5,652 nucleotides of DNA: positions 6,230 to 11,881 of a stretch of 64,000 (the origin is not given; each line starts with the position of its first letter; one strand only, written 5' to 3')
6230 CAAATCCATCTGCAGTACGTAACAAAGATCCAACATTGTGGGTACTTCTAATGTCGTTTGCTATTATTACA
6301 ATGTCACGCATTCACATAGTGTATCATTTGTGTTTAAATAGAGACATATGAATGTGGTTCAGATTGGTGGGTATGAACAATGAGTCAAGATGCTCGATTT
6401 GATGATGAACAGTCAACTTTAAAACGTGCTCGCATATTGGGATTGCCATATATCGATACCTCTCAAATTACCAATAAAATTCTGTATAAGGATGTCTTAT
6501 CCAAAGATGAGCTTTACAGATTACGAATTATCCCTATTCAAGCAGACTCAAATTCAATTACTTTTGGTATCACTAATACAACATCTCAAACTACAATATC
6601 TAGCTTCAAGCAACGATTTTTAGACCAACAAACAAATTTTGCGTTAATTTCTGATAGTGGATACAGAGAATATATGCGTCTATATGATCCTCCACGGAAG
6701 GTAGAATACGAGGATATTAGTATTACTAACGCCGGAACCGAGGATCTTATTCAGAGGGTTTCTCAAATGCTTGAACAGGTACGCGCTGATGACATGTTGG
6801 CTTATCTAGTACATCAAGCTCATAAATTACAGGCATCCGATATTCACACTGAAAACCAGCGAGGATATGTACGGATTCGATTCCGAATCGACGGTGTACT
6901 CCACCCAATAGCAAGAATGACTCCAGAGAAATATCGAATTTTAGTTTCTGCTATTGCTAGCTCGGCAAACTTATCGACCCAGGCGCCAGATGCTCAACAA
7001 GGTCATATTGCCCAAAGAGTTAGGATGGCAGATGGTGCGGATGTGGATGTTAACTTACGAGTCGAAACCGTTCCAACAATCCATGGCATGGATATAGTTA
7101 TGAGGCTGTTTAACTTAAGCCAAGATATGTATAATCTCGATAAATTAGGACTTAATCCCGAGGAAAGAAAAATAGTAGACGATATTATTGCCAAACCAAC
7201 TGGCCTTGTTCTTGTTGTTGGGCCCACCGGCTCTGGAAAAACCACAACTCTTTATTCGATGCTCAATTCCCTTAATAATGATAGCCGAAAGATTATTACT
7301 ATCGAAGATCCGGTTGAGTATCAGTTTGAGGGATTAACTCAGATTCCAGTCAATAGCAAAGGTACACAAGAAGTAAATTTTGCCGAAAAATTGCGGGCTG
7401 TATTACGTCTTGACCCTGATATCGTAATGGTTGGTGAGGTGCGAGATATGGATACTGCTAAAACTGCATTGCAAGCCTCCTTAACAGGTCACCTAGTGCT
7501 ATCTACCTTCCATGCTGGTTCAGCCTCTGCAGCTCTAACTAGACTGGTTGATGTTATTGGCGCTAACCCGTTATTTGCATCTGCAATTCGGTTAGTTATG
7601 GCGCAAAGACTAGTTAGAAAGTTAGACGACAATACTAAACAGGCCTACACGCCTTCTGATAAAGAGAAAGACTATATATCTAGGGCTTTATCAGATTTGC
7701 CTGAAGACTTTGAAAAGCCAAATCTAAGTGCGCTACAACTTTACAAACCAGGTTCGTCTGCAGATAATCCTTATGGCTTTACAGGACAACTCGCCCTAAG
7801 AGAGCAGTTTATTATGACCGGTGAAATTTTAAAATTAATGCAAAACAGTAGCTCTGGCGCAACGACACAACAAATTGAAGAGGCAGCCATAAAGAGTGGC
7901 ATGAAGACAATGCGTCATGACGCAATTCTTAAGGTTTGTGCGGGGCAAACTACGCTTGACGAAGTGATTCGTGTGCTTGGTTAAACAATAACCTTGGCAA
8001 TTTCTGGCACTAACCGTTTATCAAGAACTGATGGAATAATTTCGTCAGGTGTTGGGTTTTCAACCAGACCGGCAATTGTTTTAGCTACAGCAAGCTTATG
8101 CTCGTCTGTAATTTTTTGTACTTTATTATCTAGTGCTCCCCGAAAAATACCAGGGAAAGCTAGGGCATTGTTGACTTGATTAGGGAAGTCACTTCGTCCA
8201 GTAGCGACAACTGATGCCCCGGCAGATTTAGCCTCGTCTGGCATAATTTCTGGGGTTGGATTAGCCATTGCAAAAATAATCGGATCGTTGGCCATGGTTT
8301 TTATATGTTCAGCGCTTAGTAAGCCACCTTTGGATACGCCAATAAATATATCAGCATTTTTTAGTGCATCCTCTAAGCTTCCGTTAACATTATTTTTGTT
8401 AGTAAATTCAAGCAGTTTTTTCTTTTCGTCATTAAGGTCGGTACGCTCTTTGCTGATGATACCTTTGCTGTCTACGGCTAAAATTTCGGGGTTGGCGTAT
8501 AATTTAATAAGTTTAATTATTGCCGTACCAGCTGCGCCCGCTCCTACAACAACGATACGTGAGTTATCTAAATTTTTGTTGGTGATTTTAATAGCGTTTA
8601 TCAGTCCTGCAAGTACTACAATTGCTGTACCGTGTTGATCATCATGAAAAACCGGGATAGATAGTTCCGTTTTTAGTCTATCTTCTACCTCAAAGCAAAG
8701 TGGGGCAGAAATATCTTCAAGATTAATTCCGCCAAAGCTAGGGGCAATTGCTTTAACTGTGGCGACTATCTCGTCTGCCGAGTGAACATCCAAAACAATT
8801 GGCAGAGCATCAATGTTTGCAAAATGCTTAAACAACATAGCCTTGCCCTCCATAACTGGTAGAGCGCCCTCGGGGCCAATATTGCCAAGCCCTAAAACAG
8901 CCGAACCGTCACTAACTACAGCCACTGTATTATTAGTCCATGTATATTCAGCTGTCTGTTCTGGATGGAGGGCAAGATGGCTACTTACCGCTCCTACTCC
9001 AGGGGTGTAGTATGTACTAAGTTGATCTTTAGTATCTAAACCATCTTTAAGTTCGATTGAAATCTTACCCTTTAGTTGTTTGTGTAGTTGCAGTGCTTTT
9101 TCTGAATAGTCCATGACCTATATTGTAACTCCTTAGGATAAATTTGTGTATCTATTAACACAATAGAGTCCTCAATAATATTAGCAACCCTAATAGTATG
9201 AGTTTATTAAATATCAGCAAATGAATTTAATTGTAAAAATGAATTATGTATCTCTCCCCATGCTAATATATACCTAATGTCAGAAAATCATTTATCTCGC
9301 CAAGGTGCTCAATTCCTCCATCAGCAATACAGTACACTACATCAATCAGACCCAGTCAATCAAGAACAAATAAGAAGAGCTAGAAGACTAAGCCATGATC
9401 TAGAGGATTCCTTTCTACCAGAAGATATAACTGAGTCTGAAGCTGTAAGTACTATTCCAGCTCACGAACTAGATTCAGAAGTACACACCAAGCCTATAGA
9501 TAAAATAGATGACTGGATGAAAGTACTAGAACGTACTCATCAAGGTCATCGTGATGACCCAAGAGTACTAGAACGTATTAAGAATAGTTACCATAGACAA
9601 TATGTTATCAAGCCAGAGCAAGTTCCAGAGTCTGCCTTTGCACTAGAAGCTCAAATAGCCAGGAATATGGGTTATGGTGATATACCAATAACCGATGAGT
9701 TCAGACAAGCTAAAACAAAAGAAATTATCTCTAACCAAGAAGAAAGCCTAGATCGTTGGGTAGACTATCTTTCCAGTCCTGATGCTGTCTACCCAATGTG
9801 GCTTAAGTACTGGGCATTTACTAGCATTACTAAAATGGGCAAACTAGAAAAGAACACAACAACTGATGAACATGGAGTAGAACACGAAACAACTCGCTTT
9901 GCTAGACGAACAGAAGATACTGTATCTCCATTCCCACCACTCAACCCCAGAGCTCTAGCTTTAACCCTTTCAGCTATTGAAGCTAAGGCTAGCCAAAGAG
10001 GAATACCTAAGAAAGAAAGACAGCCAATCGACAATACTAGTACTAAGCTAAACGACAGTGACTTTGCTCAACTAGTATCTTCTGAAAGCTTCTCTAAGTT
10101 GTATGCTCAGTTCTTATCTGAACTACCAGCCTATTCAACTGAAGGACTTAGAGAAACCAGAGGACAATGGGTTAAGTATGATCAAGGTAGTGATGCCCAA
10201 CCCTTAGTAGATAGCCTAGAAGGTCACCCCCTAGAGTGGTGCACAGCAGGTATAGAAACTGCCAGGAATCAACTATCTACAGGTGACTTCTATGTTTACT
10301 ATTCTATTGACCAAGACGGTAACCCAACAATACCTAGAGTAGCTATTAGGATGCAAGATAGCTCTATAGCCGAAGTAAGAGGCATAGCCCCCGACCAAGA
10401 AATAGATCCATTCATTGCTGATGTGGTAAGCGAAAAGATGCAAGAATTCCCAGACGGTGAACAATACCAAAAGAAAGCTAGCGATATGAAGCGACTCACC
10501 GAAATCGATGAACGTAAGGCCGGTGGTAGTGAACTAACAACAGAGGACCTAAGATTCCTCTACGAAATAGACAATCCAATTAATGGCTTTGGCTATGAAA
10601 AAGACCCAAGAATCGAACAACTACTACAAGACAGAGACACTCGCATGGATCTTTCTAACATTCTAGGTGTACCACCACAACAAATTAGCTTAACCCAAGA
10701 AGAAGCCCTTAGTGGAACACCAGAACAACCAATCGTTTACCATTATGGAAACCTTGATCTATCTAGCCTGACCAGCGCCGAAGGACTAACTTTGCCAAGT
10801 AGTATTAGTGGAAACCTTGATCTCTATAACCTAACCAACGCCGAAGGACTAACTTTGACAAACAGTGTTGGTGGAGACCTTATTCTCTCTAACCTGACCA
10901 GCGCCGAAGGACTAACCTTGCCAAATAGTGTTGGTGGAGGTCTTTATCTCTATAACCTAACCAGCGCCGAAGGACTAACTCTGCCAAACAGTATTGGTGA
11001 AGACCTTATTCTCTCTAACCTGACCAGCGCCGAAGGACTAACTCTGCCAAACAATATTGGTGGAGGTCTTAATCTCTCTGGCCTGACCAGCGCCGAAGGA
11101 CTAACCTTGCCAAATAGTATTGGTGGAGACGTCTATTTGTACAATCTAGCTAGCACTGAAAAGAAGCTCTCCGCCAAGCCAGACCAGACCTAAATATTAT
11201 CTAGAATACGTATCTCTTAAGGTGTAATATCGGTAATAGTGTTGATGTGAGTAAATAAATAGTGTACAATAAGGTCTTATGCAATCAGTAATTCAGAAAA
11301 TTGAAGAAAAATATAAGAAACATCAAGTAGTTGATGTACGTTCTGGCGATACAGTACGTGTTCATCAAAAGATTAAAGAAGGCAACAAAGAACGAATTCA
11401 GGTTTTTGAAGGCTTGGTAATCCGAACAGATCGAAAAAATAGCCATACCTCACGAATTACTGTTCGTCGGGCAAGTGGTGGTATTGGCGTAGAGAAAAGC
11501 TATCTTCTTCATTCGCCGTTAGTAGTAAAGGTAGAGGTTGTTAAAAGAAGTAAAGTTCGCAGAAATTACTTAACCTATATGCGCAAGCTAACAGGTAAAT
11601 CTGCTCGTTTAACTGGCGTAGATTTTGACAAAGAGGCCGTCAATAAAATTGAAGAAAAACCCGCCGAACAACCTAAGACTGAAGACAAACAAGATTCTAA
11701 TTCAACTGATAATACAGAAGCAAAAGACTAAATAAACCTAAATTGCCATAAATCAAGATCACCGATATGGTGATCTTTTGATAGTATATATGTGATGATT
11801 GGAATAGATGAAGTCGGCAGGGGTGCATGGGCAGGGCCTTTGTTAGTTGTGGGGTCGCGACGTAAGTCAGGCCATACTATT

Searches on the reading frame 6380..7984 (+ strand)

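Call 90: search_protein_families(library=pfam, proteins=[window:6380-7984:+], max_evalue=0.001)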
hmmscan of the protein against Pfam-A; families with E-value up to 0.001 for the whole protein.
window:6380-7984:+ (534 aa): 7 families
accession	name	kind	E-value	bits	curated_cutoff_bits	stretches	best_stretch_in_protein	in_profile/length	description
PF00437.27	T2SSE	-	1.6e-91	307.1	24.9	1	140-531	12-370/370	Type II/IV secretion system protein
PF01580.24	FtsK_SpoIIIE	-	8.6e-06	25.8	24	0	262-299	28-64/221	FtsK/SpoIIIE family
PF13401.12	AAA_22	-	5.2e-05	24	27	1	274-313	5-44/130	AAA domain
PF13191.12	AAA_16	-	0.00016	22.6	32.6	0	274-307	24-55/167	AAA ATPase domain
PF13604.12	AAA_30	-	0.0002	21.6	27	1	258-306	2-50/191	AAA domain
PF25199.1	nSTAND_NTPase5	-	0.00031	21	34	1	264-317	27-85/145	Novel STAND NTPase 5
PF12775.13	AAA_7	-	0.0005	20.1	25.8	0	276-308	35-67/181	P-loop containing dynein motor region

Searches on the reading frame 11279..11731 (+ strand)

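Call 90: search_protein_families(library=pfam, proteins=[window:11279-11731:+], max_evalue=0.001)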
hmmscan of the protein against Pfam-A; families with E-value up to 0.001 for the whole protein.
window:11279-11731:+ (150 aa): 1 family
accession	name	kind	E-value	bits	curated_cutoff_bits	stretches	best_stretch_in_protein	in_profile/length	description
PF01245.26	Ribosomal_L19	-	1.9e-35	121.6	22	1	4-111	2-108/111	Ribosomal protein L19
